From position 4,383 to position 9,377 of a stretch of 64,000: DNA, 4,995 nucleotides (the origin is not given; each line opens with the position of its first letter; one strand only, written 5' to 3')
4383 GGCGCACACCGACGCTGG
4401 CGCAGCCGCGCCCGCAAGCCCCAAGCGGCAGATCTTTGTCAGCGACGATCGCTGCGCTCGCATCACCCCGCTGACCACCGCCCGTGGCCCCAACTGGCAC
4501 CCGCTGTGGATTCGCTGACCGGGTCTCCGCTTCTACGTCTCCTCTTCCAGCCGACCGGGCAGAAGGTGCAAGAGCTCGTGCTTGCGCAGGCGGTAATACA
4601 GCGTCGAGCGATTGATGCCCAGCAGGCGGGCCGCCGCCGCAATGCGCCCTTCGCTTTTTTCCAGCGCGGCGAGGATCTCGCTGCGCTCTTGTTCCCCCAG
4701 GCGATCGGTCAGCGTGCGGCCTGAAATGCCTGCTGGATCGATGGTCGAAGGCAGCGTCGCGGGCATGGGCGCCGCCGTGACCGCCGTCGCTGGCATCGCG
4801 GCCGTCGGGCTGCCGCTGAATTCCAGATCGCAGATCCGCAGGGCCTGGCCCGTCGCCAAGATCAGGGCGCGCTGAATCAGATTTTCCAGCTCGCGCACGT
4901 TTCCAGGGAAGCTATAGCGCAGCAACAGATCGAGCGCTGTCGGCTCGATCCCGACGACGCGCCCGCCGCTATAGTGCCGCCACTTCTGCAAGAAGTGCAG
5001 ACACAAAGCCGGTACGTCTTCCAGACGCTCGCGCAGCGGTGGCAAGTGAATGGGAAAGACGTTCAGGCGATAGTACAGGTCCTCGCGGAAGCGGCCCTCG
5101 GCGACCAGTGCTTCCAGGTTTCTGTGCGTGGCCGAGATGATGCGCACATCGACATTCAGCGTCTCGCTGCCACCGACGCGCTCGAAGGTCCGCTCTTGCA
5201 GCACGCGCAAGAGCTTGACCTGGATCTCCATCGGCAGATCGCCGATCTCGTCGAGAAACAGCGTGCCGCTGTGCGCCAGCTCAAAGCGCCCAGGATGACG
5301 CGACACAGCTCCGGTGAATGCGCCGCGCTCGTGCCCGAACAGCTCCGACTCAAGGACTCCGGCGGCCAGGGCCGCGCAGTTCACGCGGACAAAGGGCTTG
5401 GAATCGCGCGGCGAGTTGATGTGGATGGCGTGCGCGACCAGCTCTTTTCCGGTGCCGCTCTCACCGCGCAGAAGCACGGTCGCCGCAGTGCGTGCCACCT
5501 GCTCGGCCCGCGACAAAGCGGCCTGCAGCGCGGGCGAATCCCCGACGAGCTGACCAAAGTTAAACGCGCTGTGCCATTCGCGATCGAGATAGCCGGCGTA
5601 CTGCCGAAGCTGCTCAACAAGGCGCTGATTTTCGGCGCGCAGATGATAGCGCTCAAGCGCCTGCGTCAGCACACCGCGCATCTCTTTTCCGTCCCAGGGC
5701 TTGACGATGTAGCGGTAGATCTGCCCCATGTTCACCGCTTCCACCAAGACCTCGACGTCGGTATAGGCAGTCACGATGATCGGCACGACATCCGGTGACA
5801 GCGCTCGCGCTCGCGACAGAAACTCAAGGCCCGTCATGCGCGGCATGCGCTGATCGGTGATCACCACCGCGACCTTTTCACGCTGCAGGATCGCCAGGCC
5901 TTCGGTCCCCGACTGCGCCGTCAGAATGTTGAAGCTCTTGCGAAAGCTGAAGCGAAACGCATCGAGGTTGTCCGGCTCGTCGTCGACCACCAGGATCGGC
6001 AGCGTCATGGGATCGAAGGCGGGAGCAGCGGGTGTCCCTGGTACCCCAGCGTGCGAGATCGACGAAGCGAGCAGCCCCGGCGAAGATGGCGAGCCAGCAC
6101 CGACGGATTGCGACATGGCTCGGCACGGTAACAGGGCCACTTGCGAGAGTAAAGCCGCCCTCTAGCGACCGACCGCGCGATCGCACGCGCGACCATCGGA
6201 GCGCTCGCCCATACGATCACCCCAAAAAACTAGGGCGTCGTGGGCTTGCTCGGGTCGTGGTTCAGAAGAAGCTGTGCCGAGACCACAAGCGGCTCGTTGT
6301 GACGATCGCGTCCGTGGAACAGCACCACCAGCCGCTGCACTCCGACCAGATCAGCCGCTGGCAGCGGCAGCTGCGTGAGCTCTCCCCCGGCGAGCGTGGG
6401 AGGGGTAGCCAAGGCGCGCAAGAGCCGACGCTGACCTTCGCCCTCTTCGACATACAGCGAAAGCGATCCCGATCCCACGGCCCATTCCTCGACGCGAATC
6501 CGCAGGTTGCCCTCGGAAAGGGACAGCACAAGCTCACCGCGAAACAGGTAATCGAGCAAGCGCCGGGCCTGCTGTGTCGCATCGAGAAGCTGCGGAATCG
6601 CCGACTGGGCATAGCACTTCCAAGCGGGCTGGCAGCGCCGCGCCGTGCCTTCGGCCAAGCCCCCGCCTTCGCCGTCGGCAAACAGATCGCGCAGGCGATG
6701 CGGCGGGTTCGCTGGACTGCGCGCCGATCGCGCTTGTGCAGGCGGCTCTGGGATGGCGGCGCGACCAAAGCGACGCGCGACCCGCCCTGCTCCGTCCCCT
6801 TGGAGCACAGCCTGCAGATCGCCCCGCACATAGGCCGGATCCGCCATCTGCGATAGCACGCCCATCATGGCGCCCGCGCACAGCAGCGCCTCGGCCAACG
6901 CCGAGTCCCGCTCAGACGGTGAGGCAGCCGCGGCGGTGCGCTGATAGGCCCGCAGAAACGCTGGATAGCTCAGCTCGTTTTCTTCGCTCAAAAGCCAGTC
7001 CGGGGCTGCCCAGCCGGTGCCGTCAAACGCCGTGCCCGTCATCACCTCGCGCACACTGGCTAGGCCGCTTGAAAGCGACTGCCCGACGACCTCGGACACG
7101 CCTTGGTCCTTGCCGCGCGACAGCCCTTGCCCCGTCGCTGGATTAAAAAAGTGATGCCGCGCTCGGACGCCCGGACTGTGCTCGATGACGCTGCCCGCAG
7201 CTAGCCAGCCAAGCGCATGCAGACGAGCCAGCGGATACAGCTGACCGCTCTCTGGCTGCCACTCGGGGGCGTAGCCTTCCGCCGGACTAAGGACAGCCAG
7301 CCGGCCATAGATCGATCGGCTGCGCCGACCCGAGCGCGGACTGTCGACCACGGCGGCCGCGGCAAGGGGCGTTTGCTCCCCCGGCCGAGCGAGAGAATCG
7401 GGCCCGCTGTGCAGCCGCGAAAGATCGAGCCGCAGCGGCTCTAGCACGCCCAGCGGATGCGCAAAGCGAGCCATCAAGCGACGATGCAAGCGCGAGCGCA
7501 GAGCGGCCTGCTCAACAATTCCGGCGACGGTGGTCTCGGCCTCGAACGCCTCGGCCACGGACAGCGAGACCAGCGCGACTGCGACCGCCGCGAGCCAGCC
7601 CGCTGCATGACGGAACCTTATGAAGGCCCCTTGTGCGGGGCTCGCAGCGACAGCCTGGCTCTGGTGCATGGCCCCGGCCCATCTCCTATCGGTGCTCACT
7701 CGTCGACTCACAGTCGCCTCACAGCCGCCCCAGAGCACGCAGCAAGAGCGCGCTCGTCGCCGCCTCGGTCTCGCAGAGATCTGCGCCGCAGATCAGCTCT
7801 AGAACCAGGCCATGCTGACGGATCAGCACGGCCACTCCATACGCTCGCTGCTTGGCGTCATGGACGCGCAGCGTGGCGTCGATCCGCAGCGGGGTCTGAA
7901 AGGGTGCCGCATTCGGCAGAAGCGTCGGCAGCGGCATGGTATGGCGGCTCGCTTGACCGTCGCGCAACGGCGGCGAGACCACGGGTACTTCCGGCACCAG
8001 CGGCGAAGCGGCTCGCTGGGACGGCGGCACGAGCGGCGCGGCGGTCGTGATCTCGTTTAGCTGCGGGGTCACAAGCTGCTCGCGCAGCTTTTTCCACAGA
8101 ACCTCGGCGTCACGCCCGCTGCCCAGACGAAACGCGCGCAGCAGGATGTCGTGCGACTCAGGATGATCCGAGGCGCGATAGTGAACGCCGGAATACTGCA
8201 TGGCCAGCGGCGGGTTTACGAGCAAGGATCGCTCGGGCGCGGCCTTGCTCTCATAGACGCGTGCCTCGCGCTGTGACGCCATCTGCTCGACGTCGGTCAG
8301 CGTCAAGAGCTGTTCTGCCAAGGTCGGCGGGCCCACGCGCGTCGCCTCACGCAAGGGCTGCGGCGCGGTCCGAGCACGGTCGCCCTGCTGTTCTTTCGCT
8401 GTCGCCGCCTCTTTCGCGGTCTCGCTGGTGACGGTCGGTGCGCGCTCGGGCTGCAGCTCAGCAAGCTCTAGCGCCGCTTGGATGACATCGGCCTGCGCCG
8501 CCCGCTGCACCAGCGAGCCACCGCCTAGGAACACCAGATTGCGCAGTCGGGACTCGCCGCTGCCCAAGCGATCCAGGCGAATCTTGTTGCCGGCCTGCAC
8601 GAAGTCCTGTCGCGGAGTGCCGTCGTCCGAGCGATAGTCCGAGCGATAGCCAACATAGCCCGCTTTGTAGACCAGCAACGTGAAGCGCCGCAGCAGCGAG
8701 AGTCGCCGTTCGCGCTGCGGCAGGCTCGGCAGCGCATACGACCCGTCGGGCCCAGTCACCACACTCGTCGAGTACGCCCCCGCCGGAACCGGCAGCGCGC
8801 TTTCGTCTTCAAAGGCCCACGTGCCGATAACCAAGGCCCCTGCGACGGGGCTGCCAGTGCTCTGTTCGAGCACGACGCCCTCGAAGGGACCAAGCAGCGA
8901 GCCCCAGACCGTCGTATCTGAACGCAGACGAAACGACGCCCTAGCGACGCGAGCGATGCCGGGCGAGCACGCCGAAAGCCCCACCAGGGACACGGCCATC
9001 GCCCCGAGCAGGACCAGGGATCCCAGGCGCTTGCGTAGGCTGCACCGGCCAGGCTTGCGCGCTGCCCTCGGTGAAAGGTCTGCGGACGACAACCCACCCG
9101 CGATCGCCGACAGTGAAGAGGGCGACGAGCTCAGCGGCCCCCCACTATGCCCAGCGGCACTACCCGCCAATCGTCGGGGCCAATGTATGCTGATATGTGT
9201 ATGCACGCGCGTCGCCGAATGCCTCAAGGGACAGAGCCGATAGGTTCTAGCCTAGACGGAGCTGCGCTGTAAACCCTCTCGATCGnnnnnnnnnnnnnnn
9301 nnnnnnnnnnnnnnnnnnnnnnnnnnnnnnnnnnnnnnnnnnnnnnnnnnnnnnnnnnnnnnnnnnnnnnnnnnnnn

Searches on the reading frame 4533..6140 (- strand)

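Call 68: search_protein_families(library=pfam, proteins=[window:4533-6140:-], max_evalue=0.001)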
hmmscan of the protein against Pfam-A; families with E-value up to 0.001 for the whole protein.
window:4533-6140:- (535 aa): 8 families
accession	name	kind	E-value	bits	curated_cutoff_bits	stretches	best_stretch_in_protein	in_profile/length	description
PF00158.32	Sigma54_activat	-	3.8e-73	245.1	20.2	1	198-365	1-168/168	Sigma-54 interaction domain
PF14532.12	Sigma54_activ_2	-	2.8e-21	76.6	25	1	199-369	1-138/138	Sigma-54 interaction domain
PF25601.1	AAA_lid_14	-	1.3e-20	73.5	27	1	370-441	1-72/87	AAA+ ATPase lid domain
PF00072.30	Response_reg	-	1.7e-20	73.7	30.2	1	49-155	1-107/111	Response regulator receiver domain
PF02954.25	HTH_8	-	9.2e-14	51.3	22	1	482-521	3-42/42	Bacterial regulatory protein, Fis family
PF07728.20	AAA_5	-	2.7e-05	24.6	22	1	222-339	2-122/139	AAA domain (dynein-related subfamily)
PF13556.12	HTH_30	-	3.2e-05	24.1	27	1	489-522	4-37/59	PucR C-terminal helix-turn-helix domain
PF01078.27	Mg_chelatase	-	5.4e-05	23.1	20.3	0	277-312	93-128/207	Magnesium chelatase, subunit ChlI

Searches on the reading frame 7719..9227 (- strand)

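Call 9: search_protein_families(library=pfam, proteins=[window:7719-9227:-], max_evalue=0.01)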
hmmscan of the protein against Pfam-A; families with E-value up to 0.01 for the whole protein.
window:7719-9227:- (502 aa): 1 family
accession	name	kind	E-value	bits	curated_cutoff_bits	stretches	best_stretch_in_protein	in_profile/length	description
PF13620.12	CarboxypepD_reg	-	0.0071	17.1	32.3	0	116-174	3-50/82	Carboxypeptidase regulatory-like domain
